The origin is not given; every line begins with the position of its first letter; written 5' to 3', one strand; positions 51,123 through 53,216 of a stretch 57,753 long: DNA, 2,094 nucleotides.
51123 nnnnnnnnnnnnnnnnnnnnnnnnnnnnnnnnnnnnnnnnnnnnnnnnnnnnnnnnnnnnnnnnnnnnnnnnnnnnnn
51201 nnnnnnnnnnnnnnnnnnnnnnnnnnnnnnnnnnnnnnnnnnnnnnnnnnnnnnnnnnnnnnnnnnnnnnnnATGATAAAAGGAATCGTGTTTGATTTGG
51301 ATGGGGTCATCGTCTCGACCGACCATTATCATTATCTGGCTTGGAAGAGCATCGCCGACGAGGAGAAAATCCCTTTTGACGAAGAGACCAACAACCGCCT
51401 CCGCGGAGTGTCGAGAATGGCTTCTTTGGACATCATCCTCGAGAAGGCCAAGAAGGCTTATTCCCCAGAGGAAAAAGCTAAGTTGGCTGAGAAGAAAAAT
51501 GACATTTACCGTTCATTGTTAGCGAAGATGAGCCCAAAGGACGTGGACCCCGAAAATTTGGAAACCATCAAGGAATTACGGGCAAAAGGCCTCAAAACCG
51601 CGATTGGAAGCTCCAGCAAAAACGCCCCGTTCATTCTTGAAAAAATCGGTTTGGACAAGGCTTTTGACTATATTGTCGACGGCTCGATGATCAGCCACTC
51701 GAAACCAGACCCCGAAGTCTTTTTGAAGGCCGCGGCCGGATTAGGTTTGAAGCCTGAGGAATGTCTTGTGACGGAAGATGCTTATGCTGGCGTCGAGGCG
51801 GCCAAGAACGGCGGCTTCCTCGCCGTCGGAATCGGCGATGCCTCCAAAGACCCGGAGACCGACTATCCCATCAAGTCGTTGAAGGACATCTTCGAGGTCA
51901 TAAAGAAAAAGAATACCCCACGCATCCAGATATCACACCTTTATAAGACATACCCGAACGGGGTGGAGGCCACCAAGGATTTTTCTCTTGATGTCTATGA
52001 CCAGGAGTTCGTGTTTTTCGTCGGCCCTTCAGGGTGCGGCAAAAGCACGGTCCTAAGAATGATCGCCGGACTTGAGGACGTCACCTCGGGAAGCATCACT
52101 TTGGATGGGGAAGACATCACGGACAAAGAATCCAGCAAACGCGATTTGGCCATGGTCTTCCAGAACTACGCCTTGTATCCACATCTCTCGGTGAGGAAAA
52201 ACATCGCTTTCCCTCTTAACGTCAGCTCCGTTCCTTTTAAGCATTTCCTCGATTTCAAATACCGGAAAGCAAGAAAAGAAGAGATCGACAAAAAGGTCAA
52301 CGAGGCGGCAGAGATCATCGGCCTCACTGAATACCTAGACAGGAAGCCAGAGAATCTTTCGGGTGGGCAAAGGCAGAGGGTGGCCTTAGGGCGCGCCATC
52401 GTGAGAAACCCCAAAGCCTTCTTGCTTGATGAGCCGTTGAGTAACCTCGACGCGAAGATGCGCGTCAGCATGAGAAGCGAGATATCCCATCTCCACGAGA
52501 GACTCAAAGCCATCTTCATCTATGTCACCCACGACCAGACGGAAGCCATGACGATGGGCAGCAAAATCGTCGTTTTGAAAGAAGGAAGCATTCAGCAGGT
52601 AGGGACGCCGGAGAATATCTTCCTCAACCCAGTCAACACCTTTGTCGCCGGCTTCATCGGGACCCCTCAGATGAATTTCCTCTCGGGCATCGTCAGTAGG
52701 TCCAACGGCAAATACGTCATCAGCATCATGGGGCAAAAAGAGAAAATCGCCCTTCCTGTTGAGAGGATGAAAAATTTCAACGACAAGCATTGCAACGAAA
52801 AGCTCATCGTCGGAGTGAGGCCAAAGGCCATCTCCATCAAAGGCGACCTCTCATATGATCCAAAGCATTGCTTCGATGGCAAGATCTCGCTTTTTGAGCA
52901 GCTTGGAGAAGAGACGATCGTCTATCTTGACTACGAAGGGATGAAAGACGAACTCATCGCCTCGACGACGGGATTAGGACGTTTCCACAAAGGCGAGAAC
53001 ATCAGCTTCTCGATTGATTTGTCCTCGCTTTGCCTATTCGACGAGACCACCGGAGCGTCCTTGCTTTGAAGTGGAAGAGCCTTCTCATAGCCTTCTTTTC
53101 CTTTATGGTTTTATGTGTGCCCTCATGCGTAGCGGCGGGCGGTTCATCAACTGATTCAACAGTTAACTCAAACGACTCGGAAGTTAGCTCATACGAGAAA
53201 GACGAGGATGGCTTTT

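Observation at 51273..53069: In-frame fusion of beta-phosphoglucomutase to the ABC importer ATPase: metabolic enzyme tethered to the transport motor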

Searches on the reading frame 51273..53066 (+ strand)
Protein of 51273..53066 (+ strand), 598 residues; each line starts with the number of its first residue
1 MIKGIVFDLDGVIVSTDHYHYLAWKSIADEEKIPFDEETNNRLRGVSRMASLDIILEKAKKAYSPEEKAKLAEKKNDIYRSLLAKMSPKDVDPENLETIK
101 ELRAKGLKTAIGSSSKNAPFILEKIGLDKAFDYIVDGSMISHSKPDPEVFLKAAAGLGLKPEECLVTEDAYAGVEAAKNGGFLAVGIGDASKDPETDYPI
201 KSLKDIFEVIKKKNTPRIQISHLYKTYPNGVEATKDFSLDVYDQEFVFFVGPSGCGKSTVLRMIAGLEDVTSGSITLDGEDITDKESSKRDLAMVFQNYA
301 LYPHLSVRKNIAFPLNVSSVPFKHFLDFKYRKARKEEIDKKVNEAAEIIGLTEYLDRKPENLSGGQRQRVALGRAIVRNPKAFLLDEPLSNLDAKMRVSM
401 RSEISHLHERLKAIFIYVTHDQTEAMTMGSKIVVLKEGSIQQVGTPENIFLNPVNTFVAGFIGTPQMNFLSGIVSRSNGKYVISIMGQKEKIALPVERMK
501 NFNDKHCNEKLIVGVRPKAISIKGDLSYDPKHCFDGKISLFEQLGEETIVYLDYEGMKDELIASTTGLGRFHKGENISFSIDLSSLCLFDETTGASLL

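Call 4: search_protein_families(library=pfam, proteins=[window:51273-53066:+])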
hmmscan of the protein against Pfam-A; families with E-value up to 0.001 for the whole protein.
window:51273-53066:+ (598 aa): 7 families
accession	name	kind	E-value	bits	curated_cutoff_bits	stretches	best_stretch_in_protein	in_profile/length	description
PF00005.33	ABC_tran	-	8.5e-35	120.8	25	1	235-389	2-136/137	ABC transporter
PF00702.32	Hydrolase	-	3.3e-27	96.6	26.4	1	2-181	1-191/191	haloacid dehalogenase-like hydrolase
PF13419.12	HAD_2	-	9.6e-24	84.9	23.8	1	5-183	1-174/178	Haloacid dehalogenase-like hydrolase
PF17912.7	OB_MalK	-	7.3e-07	30.4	27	1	463-519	1-52/53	MalK OB fold domain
PF02463.25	SMC_N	-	1.2e-06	28.6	40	1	242-434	22-213/220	RecF/RecN/SMC N terminal domain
PF13304.12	AAA_21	-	0.0003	21.4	27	0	246-270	1-25/304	AAA domain, putative AbiEii toxin, Type IV TA system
PF12710.13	HAD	-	0.00076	20.4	27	0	5-191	1-182/189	haloacid dehalogenase-like hydrolase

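Call 5: search_protein_families(library=ncbifam, proteins=[window:51273-53066:+])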
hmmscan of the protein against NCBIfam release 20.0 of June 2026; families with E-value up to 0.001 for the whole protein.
window:51273-53066:+ (598 aa): 212 families (the best 25 are shown)
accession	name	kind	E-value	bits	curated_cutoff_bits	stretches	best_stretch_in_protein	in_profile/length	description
NF008653.0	PRK11650.1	subfamily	5.7e-122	407.2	432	1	217-594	3-352/357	sn-glycerol-3-phosphate ABC transporter ATP-binding protein UgpC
NF008233.0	PRK11000.1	equivalog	2.5e-112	375.4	568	1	218-592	4-356/369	maltose/maltodextrin ABC transporter ATP-binding protein MalK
NF006987.0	PRK09452.1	equivalog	4.4e-88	295.5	482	1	211-523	11-302/378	spermidine/putrescine ABC transporter ATP-binding protein PotA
TIGR03265.1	PhnT2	equivalog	4.4e-87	292.6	457.7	1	216-583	3-346/353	putative 2-aminoethylphosphonate ABC transporter ATP-binding protein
TIGR01187.1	potA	subfamily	1.7e-85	287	355.6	1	250-567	2-299/325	polyamine ABC transporter ATP-binding protein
NF040933.2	ABC_arch_GlcV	equivalog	6.4e-82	275.3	450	1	217-562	2-331/357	glucose ABC transporter ATP-binding protein GlcV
NF043075.1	MMSYN1_0197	equivalog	1.2e-79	267.8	550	1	218-477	3-246/341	spermidine/putrescine ABC transporter ATP-binding protein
TIGR01990.1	bPGM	equivalog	2.7e-74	249.2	189.4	1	2-188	1-187/187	beta-phosphoglucomutase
NF008513.0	PRK11432.1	equivalog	1.2e-73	248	496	1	233-525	21-288/351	ferric ABC transporter ATP-binding protein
TIGR00968.1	3a0106s01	subfamily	6.4e-73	245.2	342.75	1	218-464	1-233/237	sulfate ABC transporter ATP-binding protein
NF008621.0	PRK11607.1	equivalog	2.8e-71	240.3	613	1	211-555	13-337/377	putrescine ABC transporter ATP-binding subunit PotG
TIGR03258.1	PhnT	equivalog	1.4e-70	238.2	499.15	1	215-562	6-331/359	2-aminoethylphosphonate ABC transport system ATP-binding subunit PhnT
NF040840.2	tungstate_WtpC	equivalog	6e-70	236.2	440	1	220-545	4-302/347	tungstate ABC transporter ATP-binding protein WtpC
NF008105.0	PRK10851.1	equivalog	2.1e-65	220.8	502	1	218-477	3-250/362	sulfate/thiosulfate ABC transporter ATP-binding protein CysA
TIGR01186.1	proV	subfamily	4.6e-62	210.2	326.6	1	232-467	7-235/363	betaine/proline/choline family ABC transporter ATP-binding protein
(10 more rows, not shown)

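Call 6: find_homologous_proteins(query=window:51273-53066:+, max_evalue=1e-10)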
Query window:51273-53066:+ (598 aa): 8000 proteins with E <= 1e-10 among 8000 candidates; the best 120 are listed.
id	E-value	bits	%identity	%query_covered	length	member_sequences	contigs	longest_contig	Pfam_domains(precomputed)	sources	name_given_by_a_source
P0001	0.0e+0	1320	99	100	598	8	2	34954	PF13419.13,PF00702.33,PF00005.34,PF02463.26,PF17912.8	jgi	jgi:multiple sugar transport system ATP-binding protein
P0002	4.2e-271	919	69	100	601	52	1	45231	PF13419.13,PF00702.33,PF00005.34,PF13175.13,PF02463.26,PF17912.8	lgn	-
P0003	2.5e-270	916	68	100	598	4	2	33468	PF13419.13,PF00702.33,PF00005.34,PF02463.26,PF17912.8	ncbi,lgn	-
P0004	4.8e-270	915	68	100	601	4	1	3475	PF13419.13,PF00702.33,PF00005.34,PF02463.26,PF13304.13,PF17912.8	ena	-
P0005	9.8e-270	914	68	100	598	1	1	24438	PF13419.13,PF00702.33,PF00005.34,PF02463.26,PF17912.8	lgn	-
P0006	3.9e-269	912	68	100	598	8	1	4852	PF13419.13,PF08402.17,PF00702.33,PF00005.34,PF02463.26,PF17912.8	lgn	-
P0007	5.0e-269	912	67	100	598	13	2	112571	PF13419.13,PF00702.33,PF00005.34,PF17912.8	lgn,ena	-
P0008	3.0e-264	896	67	100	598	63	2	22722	PF13419.13,PF00702.33,PF00005.34,PF02463.26,PF17912.8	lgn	-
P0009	4.2e-264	896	68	100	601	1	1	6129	PF13419.13,PF00702.33,PF00005.34,PF13175.13,PF02463.26,PF17912.8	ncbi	-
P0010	3.4e-260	883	66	100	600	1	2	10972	PF13419.13,PF00702.33,PF00005.34,PF02463.26,PF17912.8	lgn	-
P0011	2.4e-259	880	67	100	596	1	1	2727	PF13419.13,PF00702.33,PF00005.34,PF02463.26,PF13304.13,PF17912.8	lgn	-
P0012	2.4e-257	874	67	100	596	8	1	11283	PF13419.13,PF00702.33,PF00005.34,PF02463.26,PF13304.13,PF17912.8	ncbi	-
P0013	5.4e-257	872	67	100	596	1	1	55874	PF13419.13,PF00702.33,PF00005.34,PF02463.26,PF17912.8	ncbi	-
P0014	4.2e-256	869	68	98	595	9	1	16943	PF13419.13,PF00702.33,PF00005.34,PF13175.13,PF02463.26,PF17912.8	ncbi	-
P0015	2.8e-255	867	66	100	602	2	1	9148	PF13419.13,PF00702.33,PF00005.34,PF13175.13,PF02463.26,PF17912.8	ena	-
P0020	1.2e-254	865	66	100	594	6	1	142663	PF13419.13,PF00702.33,PF00005.34,PF02463.26,PF17912.8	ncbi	-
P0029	2.6e-247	840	62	100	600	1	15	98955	PF13419.13,PF00702.33,PF00005.34,PF02463.26,PF17912.8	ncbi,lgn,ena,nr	ncbi:MAG TPA: beta-phosphoglucomutase [Firmicutes bacterium]|nr:beta-phosphoglucomutase [Bacillota b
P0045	9.8e-238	809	61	100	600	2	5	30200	PF13419.13,PF00702.33,PF00005.34,PF02463.26,PF13304.13,PF17912.8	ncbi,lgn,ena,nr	ncbi:MAG: beta-phosphoglucomutase [Bacilli bacterium]|nr:beta-phosphoglucomutase [Bacilli bacterium]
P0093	4.0e-224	764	58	100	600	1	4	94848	PF13419.13,PF00702.33,PF00005.34,PF02463.26,PF13304.13,PF17912.8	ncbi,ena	-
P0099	8.0e-211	720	56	99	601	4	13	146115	PF13419.13,PF08402.17,PF00702.33,PF00005.34,PF13304.13,PF17912.8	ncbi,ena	-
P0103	1.3e-208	713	55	100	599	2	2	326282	PF13419.13,PF00702.33,PF00005.34,PF13175.13,PF02463.26,PF17912.8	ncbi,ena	-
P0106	8.0e-208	710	56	99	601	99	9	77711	PF13419.13,PF00702.33,PF00005.34,PF13175.13,PF17912.8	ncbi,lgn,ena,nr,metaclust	ncbi:carbohydrate ABC transporter ATP-binding protein CUT1 family [Coprobacillus sp. CAG:826]|nr:car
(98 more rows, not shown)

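Call 10: find_related_loci(query=window:51273-53066:+, collection=genome_contigs, flank=10000)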
Query window:51273-53066:+ (598 aa) in genome_contigs; peptide patterns used: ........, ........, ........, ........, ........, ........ (x = any residue, [..] = any of these).
600 stretches matched a pattern (row limit reached: there are more); 600 encode a relative of the query (tblastn E <= 1e-3); the best 80 are kept; 80 distinct loci.
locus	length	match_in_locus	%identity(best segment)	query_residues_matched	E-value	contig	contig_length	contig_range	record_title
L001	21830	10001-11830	52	1-598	0e+0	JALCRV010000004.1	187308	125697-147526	MAG: Bacilli bacterium isolate UW_MP_BACIL3_1 Ga0455773_000015, whole genome shotgun sequence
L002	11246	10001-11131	47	210-598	4e-115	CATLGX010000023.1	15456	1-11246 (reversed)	MAG TPA_asm: uncultured Christensenella sp. isolate MGG03730_1680015462 genome assembly, contig: ERR2844016_6642, whole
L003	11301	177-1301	49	211-598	1e-114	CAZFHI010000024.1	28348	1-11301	MAG TPA_asm: uncultured Oscillospiraceae bacterium isolate SRP192927_co8_199 genome assembly, contig: NODE_1264_length_2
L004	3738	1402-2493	50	220-598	1e-115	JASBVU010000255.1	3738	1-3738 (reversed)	MAG: Thermoanaerobacterium sp. isolate Bu65 NODE_11459_length_3738_cov_4.499050, whole genome shotgun sequence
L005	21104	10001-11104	49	211-597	1e-113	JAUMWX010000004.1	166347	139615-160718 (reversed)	MAG: Tissierellia bacterium isolate S15M_Sa_33 NODE_24_length_166347_cov_22.472602, whole genome shotgun sequence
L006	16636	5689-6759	49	218-593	2e-113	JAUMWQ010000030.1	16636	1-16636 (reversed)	MAG: Filifactor alocis isolate S15M_Sa_18_sub NODE_1682_length_16636_cov_6.704602, whole genome shotgun sequence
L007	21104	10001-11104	49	218-598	1e-112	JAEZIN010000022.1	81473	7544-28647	MAG: Bacillota bacterium isolate OH_CDB_189 k127_2592776, whole genome shotgun sequence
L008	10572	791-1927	47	207-598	3e-111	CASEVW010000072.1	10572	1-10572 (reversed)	uncultured Oscillospiraceae bacterium isolate SI.A56.metabat-bins.126 genome assembly, contig: SI.A56.metabat-bins.126.f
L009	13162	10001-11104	48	218-598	6e-111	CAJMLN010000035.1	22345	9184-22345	TPA_asm: uncultured bacterium isolate ERR1430441-bin.54 genome assembly, contig: NODE_2923_length_22345_cov_8.128264, wh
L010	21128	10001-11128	48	213-593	2e-110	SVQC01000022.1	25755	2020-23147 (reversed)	MAG: Oscillospiraceae bacterium isolate SIG607 NODE_3101_length_25755_cov_5.273931, whole genome shotgun sequence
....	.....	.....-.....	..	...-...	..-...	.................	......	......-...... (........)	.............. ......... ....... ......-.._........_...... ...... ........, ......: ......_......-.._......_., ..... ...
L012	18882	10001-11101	48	218-598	6e-110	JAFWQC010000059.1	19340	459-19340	MAG: Clostridiales bacterium isolate RGIG5968 Sheep_Omasum-2__c522042, whole genome shotgun sequence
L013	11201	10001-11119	48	211-598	6e-110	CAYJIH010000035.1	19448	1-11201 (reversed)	MAG TPA_asm: uncultured Oscillospiraceae bacterium isolate ERP123703_co3_230 genome assembly, contig: NODE_3317_length_1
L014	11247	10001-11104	47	218-598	1e-109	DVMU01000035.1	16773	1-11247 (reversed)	MAG TPA_asm: Candidatus Pullichristensenella excrementigallinarum isolate ChiHcec3-11533 ChiHcec3__C52276_L16773_SRR6323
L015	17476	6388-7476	49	218-590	8e-110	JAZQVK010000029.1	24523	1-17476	MAG: Eubacteriales bacterium isolate T1900045170_TC20190164.MAGScoT_cleanbin_000022 SGB_5181_k141_3575724, whole genome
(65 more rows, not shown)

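Call 12: list_cluster_members(proteins=[P0003, P0009, P0013, P0020, P0029, P0045, P0099, P0103, P0106, P0093])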
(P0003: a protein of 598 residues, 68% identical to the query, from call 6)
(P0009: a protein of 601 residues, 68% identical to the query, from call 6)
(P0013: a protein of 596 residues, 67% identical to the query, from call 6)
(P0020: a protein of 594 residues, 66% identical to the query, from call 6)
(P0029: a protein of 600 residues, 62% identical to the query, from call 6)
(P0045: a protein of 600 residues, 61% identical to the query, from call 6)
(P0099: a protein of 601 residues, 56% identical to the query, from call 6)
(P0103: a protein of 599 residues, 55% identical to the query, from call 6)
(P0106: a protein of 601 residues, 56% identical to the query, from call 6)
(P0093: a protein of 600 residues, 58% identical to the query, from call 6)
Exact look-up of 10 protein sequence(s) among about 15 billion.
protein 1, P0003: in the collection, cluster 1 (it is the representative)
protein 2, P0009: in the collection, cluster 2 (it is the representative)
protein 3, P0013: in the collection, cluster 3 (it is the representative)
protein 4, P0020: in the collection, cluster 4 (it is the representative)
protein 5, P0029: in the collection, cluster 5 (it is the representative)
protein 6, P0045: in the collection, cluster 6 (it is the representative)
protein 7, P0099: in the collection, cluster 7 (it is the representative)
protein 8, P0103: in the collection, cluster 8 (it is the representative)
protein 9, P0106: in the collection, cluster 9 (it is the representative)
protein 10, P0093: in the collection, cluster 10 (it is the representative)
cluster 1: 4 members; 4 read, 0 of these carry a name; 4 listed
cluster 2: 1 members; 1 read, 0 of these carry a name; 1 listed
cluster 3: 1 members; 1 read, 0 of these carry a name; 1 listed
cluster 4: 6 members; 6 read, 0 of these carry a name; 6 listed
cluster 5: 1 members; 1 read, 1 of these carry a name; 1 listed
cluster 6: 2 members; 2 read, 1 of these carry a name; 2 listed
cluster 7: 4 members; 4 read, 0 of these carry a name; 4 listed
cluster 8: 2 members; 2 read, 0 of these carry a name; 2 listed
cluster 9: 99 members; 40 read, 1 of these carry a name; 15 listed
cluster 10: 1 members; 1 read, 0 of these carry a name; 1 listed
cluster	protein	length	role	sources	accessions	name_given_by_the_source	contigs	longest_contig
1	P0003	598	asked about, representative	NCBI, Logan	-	-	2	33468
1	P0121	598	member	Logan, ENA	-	-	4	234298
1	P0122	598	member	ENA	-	-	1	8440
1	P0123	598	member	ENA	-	-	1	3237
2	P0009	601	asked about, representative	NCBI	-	-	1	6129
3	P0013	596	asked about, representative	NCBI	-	-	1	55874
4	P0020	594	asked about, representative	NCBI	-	-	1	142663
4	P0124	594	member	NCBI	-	-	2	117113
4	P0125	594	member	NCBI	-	-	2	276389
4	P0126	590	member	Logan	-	-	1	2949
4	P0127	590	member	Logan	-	-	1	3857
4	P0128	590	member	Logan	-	-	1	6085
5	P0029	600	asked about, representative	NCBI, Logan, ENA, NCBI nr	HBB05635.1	MAG TPA: beta-phosphoglucomutase [Firmicutes bacterium] | beta-phosphoglucomutase [Bacillota bacterium]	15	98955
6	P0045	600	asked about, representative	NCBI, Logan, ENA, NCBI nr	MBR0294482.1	MAG: beta-phosphoglucomutase [Bacilli bacterium] | beta-phosphoglucomutase [Bacilli bacterium]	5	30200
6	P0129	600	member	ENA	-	-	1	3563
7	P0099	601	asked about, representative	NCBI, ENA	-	-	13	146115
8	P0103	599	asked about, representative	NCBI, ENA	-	-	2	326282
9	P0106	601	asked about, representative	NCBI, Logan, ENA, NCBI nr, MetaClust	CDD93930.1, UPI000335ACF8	carbohydrate ABC transporter ATP-binding protein CUT1 family [Coprobacillus sp. CAG:826] | status=active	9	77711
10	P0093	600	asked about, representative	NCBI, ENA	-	-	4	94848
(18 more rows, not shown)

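Call 14: find_encoding_contigs(protein=P0106, flank=10000, max_places=3)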
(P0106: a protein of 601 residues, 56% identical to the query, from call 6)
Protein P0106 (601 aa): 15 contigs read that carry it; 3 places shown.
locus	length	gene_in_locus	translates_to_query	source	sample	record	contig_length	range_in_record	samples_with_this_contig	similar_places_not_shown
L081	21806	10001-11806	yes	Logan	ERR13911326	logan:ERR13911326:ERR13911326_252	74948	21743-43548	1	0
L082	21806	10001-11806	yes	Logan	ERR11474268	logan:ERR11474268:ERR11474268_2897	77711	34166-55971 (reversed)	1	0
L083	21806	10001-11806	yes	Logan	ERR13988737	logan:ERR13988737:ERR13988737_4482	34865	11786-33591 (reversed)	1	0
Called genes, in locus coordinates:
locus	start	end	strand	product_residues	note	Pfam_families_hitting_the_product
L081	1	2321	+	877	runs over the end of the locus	-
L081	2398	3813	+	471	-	-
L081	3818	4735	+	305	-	PF00528:BPD_transp_1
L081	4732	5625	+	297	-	PF00528:BPD_transp_1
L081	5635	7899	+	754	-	PF03636:Glyco_hydro_65N, PF03632:Glyco_hydro_65m, PF03633:Glyco_hydro_65C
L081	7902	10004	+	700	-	PF03636:Glyco_hydro_65N, PF03632:Glyco_hydro_65m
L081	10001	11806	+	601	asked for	PF00702:Hydrolase, PF13419:HAD_2, PF13175:AAA_15 (faint), PF00005:ABC_tran, PF17912:OB_MalK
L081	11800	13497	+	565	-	PF00295:Glyco_hydro_28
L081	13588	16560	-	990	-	PF17996:CE2_N, PF00657:Lipase_GDSL, PF13472:Lipase_GDSL_2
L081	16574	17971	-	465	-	PF02463:SMC_N (faint), PF00005:ABC_tran, PF13304:AAA_21 (faint), PF17912:OB_MalK (faint)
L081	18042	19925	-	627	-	-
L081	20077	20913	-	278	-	PF10114:PocR, PF00165:HTH_AraC (faint), PF12833:HTH_18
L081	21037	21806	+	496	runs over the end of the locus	PF22848:ASD1_dom, PF06964:Alpha-L-AF_C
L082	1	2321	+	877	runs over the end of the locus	-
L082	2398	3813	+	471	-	-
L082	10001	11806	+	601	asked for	PF00702:Hydrolase, PF13419:HAD_2, PF13175:AAA_15 (faint), PF00005:ABC_tran, PF17912:OB_MalK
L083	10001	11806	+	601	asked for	PF00702:Hydrolase, PF13419:HAD_2, PF13175:AAA_15 (faint), PF00005:ABC_tran, PF17912:OB_MalK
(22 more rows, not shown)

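Call 15: find_encoding_contigs(protein=P0029, flank=10000, max_places=2)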
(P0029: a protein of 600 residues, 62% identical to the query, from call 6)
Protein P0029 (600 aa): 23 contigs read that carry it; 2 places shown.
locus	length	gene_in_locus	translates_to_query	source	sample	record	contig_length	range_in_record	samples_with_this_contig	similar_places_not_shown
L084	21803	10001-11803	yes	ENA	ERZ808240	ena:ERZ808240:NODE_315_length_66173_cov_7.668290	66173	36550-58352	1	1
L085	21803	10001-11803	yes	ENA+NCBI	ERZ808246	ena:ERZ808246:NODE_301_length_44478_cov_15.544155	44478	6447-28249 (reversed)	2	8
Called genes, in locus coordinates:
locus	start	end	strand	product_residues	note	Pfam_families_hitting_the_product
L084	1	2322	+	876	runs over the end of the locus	-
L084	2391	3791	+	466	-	PF13416:SBP_bac_8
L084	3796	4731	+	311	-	PF00528:BPD_transp_1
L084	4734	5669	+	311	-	PF00528:BPD_transp_1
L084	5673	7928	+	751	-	PF03636:Glyco_hydro_65N, PF03632:Glyco_hydro_65m, PF03633:Glyco_hydro_65C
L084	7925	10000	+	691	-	PF03636:Glyco_hydro_65N, PF03632:Glyco_hydro_65m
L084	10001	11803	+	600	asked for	PF00702:Hydrolase, PF13419:HAD_2, PF00005:ABC_tran, PF02463:SMC_N (faint), PF17912:OB_MalK (faint)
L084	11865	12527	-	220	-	PF13346:ABC2_membrane_5 (weak)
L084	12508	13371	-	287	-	PF00005:ABC_tran, PF13175:AAA_15 (faint), PF13304:AAA_21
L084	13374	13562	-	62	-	PF04014:MazE_antitoxin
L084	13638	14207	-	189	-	PF00156:Pribosyltran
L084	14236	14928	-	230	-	PF00702:Hydrolase, PF13419:HAD_2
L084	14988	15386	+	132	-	-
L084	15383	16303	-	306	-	-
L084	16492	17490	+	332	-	PF00356:LacI, PF00532:Peripla_BP_1, PF13377:Peripla_BP_3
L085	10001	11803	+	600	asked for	PF00702:Hydrolase, PF13419:HAD_2, PF00005:ABC_tran, PF02463:SMC_N (faint), PF17912:OB_MalK (faint)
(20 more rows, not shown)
